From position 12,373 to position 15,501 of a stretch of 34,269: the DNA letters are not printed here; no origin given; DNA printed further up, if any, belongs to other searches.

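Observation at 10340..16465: Four translationally coupled genes: GT2 synthase, YkgJ Cys-cluster protein, YfhO and a second giant membrane protein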

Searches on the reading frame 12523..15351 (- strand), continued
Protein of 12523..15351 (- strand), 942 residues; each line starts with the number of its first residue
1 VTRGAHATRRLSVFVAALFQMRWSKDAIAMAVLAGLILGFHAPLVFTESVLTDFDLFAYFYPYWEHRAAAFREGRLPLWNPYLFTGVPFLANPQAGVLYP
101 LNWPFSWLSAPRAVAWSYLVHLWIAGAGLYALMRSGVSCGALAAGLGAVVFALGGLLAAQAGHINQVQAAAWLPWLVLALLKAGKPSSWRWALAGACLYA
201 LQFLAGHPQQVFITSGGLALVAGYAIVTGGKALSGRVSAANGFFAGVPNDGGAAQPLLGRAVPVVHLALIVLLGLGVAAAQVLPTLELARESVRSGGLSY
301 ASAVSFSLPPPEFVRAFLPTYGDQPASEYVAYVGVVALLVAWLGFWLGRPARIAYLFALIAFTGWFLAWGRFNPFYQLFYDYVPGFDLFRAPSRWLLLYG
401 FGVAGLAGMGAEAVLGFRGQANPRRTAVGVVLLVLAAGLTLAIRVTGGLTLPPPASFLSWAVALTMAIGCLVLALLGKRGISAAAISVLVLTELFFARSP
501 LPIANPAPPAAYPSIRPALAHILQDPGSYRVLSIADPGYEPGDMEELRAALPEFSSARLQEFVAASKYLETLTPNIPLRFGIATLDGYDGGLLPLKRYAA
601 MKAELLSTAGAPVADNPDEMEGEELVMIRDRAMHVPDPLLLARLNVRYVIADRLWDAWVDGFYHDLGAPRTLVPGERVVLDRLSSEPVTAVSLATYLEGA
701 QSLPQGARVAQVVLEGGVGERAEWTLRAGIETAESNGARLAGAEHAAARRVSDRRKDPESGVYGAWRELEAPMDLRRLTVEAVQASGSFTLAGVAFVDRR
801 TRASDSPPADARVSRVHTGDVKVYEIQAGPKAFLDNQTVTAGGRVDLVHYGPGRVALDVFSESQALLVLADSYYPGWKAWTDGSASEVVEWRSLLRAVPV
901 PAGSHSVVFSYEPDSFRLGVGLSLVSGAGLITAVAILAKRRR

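Call 28: search_protein_families(library=pfam, proteins=[L027:8286-9917:+, L056:8197-9945:+, L079:8205-9968:+, L014:5620-7299:+, L014:7665-9824:+, L036:7500-9935:+, L037:3004-4467:+, L037:4494-6143:+, L037:6161-8428:+, L009:870-3350:+], max_evalue=0.001)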
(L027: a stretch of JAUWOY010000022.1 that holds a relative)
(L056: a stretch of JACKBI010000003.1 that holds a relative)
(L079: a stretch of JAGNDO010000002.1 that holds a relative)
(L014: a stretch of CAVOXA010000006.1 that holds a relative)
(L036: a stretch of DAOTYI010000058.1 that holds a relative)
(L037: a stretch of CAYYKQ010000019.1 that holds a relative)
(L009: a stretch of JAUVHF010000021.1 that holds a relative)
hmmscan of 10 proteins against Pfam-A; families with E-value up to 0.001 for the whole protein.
L027:8286-9917:+ (544 aa): 3 families
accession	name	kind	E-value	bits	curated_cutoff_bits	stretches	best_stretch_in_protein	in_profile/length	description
PF13231.12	PMT_2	-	3.6e-18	66.7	26.1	1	74-201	1-139/160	Dolichyl-phosphate-mannose-protein mannosyltransferase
PF02366.24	PMT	-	3.9e-07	30.3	22.7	1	75-199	62-200/245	Dolichyl-phosphate-mannose-protein mannosyltransferase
PF09594.16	GT87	-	0.00031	21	25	1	79-198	6-125/237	Glycosyltransferase family 87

L056:8197-9945:+ (583 aa): 2 families
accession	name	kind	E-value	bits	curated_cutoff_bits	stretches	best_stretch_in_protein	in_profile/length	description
PF13231.12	PMT_2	-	7.4e-11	42.9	26.1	1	104-240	1-133/160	Dolichyl-phosphate-mannose-protein mannosyltransferase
PF02366.24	PMT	-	0.00011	22.3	22.7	1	105-237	45-198/245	Dolichyl-phosphate-mannose-protein mannosyltransferase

L079:8205-9968:+ (588 aa): 4 families
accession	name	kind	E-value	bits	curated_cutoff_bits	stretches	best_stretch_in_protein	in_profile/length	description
PF13231.12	PMT_2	-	9.9e-14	52.3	26.1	1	91-219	1-137/160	Dolichyl-phosphate-mannose-protein mannosyltransferase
PF02366.24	PMT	-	6.9e-09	36.1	22.7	1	91-212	61-197/245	Dolichyl-phosphate-mannose-protein mannosyltransferase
PF09594.16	GT87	-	0.0001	22.6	25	1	111-211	19-122/237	Glycosyltransferase family 87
PF04922.18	DIE2_ALG10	-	0.00027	20.8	27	1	108-223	55-172/391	DIE2/ALG10 family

L014:5620-7299:+ (560 aa): 1 family
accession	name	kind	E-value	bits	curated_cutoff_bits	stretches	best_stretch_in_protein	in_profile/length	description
PF13231.12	PMT_2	-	5.8e-15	56.3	26.1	1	129-284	1-160/160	Dolichyl-phosphate-mannose-protein mannosyltransferase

L014:7665-9824:+ (720 aa): 0 families

L036:7500-9935:+ (812 aa): 1 family
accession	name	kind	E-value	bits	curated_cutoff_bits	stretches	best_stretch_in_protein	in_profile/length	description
PF13231.12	PMT_2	-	8.5e-05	23.2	26.1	1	369-511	9-135/160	Dolichyl-phosphate-mannose-protein mannosyltransferase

L037:3004-4467:+ (488 aa): 1 family
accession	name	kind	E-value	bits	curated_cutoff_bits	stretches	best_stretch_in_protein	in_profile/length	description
PF13231.12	PMT_2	-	1.9e-16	61.1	26.1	1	63-213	1-160/160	Dolichyl-phosphate-mannose-protein mannosyltransferase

L037:4494-6143:+ (550 aa): 2 families
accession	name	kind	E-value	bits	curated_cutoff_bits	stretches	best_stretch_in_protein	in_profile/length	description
PF13229.12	Beta_helix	-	4.1e-20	72.5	25.9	2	276-459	2-154/158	Right handed beta helix region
PF17161.10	DUF5123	-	4.1e-05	25.1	35.1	1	412-523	5-112/113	Domain of unknown function (DUF5123)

L037:6161-8428:+ (756 aa): 2 families
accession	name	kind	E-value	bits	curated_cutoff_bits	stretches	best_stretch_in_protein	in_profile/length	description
PF11790.14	Glyco_hydro_cc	-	1.5e-05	25.2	21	0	565-646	126-212/237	Glycosyl hydrolase catalytic core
PF00038.26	Filament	-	0.00017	21.7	40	1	665-739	207-281/313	Intermediate filament protein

L009:870-3350:+ (827 aa): 1 family
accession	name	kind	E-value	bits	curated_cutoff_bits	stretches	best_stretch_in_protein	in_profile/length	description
PF13231.12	PMT_2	-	4.4e-08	33.9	26.1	1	397-556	8-160/160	Dolichyl-phosphate-mannose-protein mannosyltransferase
